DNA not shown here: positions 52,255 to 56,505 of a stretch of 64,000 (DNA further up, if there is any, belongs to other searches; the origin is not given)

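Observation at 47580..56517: Two giant tandem paralogs built from iterated Ig-like plus GETEDY (GEVED-like) modules, with ~1.6-kb near-identical 3' halves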

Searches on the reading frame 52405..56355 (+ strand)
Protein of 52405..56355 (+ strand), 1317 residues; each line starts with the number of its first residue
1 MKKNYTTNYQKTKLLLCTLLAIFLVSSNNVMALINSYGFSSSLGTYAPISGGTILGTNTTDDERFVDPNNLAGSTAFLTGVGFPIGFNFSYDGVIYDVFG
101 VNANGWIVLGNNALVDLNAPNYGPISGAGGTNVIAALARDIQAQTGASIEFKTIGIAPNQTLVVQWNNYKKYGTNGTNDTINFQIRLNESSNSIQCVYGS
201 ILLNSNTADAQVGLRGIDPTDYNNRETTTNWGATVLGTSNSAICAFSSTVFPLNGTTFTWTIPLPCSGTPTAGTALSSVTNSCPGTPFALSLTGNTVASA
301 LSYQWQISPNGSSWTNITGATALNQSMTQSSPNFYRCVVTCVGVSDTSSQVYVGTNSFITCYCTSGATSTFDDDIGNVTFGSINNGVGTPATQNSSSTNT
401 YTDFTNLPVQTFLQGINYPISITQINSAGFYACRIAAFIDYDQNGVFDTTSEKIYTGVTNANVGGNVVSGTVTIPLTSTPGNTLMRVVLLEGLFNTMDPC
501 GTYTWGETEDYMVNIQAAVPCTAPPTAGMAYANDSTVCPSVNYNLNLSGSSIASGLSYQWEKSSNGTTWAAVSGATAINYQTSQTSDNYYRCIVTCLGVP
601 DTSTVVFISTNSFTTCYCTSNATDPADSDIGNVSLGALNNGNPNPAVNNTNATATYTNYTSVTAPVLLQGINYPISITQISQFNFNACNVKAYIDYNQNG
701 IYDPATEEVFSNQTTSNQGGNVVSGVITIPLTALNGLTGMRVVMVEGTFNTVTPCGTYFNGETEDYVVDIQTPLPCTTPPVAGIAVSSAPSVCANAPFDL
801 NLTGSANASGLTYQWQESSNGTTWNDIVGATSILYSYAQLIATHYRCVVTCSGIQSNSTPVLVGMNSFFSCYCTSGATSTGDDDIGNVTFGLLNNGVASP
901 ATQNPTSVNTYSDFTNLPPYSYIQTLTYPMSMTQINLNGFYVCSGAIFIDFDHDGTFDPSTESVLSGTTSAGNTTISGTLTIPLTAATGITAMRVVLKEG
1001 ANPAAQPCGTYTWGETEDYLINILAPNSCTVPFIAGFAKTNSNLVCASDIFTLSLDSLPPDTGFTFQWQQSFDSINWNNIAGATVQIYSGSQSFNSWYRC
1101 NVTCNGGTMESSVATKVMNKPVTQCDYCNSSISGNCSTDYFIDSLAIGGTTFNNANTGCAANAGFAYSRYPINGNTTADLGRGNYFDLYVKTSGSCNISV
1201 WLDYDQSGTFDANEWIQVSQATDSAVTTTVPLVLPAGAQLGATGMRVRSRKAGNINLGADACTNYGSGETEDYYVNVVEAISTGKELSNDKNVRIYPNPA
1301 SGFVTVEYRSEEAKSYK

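Call 5: search_protein_families(library=pfam, proteins=[window:52405-56355:+], max_evalue=0.01)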
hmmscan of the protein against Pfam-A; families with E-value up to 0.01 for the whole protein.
window:52405-56355:+ (1317 aa): 1 family
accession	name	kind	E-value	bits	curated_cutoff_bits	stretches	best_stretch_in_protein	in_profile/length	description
PF20009.4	GEVED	-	2.5e-72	240.1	24.4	4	946-1022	3-78/78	GEVED domain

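Call 15: search_protein_families(library=ncbifam, proteins=[window:52405-56355:+], max_evalue=0.1)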
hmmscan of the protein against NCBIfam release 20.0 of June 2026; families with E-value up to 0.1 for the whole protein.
window:52405-56355:+ (1317 aa): 1 family
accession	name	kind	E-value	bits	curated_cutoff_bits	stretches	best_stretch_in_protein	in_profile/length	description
NF047971.1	ThermolysLepto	equivalog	4.3e-36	124.4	1350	4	656-771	656-772/776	M4 family metalopeptidase thermolysin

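Call 24: find_related_loci(query=window:52405-56355:+, collection=genome_contigs, flank=10000)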
Query window:52405-56355:+ (1317 aa) in genome_contigs; peptide patterns used: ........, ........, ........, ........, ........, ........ (x = any residue, [..] = any of these).
98 stretches matched a pattern; 62 encode a relative of the query (tblastn E <= 1e-3); 58 distinct loci.
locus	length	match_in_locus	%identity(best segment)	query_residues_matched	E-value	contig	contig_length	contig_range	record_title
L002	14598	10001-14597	94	1-1293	0e+0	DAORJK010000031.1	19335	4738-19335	MAG TPA_asm: Bacteroidia bacterium isolate AMR_MDS_5553 NODE_547_length_19335_cov_55.070021, whole genome shotgun sequen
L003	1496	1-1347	98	263-1317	0e+0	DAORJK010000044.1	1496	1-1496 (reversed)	MAG TPA_asm: Bacteroidia bacterium isolate AMR_MDS_5553 NODE_28257_length_1496_cov_95.415684, whole genome shotgun seque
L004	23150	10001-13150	43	264-1289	0e+0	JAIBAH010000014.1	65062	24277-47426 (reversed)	MAG: Bacteroidia bacterium isolate SSF10 NODE_7728_length_65062_cov_7.055009, whole genome shotgun sequence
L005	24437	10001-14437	36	13-1280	1e-151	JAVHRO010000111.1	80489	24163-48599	MAG: Vicingus sp. isolate WB02no2_33_17 NODE_48_length_80489_cov_9.901186, whole genome shotgun sequence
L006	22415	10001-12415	33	34-1273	6e-90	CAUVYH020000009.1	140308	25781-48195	MAG: Bacteroidales bacterium isolate c703f99e-db57-444c-bdd0-d6cc6e68c7ba genome assembly, contig: contig_9, whole genom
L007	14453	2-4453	34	262-1291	1e-89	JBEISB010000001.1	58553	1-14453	MAG: Chitinophagaceae bacterium isolate Sample-107-S80-bin-191 Sample_107_S80-bin_191-k141_1529054, whole genome shotgun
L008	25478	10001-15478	37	72-1280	3e-81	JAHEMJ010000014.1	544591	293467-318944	MAG: Crocinitomicaceae bacterium isolate Ww7 NODE_7_length_544591_cov_43.037802, whole genome shotgun sequence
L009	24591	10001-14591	46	264-1291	2e-49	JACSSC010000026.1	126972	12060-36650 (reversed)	MAG: Candidatus Competibacteraceae bacterium isolate BA4 contig-70_41, whole genome shotgun sequence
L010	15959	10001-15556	44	76-1277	3e-49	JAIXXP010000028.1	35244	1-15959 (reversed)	MAG: Cryomorphaceae bacterium isolate D4_MAG_00057 pond_D4_MAG_00057_000000000065, whole genome shotgun sequence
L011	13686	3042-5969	33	354-1282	2e-56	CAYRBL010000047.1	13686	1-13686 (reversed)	MAG TPA_asm: uncultured Bacteroides sp. isolate binchicken_co2_197 genome assembly, contig: NODE_3312_length_13686_cov_8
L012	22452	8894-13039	40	9-1281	4e-48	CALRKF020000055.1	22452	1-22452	MAG: Chitinophaga pinensis isolate JJ-K1HD4-379-6-mx-bin577 genome assembly, contig: JJ-SEL21B6-268-C206, whole genome s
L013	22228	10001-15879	39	81-1280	4e-82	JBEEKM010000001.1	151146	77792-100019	MAG: Bacteroidota bacterium isolate columbia_2019_sw_WHONDRS-S19S_0074_A_bin.2 scaffold_0000016, whole genome shotgun se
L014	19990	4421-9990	37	77-1280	2e-83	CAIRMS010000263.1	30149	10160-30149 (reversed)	MAG: uncultured Flavobacteriales bacterium isolate Loclat_bin-16007 genome assembly, contig: bin-16007:263/397, whole ge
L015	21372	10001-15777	37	58-1280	6e-75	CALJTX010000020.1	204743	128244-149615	MAG TPA_asm: uncultured Flavobacteriia bacterium isolate SRR6231137_bin.28_CONCOCT_v1.1_MAG genome assembly, contig: ERZ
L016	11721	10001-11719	43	51-1275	3e-44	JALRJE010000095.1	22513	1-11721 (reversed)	MAG: Crocinitomicaceae bacterium isolate QJ.9 QJ_1227031, whole genome shotgun sequence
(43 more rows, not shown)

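Call 68: search_solved_structures(query=window:52405-56355:+, max_evalue=1, show_alignments=1)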
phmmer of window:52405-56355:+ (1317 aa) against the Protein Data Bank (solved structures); distinct sequences matched with E-value up to 1: 0.

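Call 81: find_encoding_contigs(protein=window:52405-56355:+, flank=3000, max_places=10)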
Protein window:52405-56355:+ (1317 aa): no gene with exactly this product is on record in the collection.
